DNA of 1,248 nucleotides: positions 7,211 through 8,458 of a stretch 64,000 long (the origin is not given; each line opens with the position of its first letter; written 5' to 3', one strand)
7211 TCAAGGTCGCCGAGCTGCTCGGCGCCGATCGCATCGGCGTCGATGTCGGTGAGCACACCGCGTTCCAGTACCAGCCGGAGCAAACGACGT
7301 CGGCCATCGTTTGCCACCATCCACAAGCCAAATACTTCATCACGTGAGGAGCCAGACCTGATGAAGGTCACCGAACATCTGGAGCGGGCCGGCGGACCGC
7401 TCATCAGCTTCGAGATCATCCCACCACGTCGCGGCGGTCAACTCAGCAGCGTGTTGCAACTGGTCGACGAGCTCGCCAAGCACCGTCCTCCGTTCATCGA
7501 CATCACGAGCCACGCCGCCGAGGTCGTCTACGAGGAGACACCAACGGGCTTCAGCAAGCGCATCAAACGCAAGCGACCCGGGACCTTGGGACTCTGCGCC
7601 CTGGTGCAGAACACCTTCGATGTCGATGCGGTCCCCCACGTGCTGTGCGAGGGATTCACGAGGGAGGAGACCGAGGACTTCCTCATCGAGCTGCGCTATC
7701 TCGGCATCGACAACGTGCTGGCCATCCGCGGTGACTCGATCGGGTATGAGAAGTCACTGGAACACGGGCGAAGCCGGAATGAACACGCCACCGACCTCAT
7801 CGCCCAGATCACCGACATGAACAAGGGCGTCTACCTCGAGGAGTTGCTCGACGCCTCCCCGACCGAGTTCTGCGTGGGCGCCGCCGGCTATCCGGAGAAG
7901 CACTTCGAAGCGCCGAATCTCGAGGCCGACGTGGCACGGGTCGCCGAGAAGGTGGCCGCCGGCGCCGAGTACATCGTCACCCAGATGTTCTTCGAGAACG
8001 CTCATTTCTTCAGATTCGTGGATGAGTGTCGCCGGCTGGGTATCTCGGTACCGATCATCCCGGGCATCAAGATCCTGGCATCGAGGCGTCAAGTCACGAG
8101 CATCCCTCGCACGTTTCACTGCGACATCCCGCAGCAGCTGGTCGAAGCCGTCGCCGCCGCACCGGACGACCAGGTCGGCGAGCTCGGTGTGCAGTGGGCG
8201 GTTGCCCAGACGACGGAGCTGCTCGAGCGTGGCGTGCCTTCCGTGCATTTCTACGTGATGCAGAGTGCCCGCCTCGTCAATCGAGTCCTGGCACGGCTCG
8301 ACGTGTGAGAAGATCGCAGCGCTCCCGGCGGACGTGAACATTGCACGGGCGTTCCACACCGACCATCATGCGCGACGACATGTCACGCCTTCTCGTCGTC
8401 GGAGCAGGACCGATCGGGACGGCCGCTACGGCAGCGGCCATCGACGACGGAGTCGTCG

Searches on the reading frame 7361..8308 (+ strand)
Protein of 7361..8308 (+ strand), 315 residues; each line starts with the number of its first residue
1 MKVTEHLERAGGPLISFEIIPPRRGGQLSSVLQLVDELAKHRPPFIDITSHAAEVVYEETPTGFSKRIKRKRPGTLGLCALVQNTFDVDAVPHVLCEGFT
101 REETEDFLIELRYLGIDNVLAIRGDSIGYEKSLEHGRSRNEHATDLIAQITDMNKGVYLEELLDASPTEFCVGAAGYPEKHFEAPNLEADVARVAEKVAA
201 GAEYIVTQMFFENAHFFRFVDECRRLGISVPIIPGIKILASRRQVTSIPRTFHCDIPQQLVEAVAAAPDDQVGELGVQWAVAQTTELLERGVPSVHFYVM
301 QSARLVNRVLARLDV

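Call 73: search_protein_families(library=pfam, proteins=[window:7361-8308:+])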
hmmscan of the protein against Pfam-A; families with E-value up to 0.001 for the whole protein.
window:7361-8308:+ (315 aa): 1 family
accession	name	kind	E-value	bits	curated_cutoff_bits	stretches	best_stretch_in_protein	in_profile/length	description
PF02219.23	MTHFR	-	5.7e-59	200.2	24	1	4-313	3-286/287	Methylenetetrahydrofolate reductase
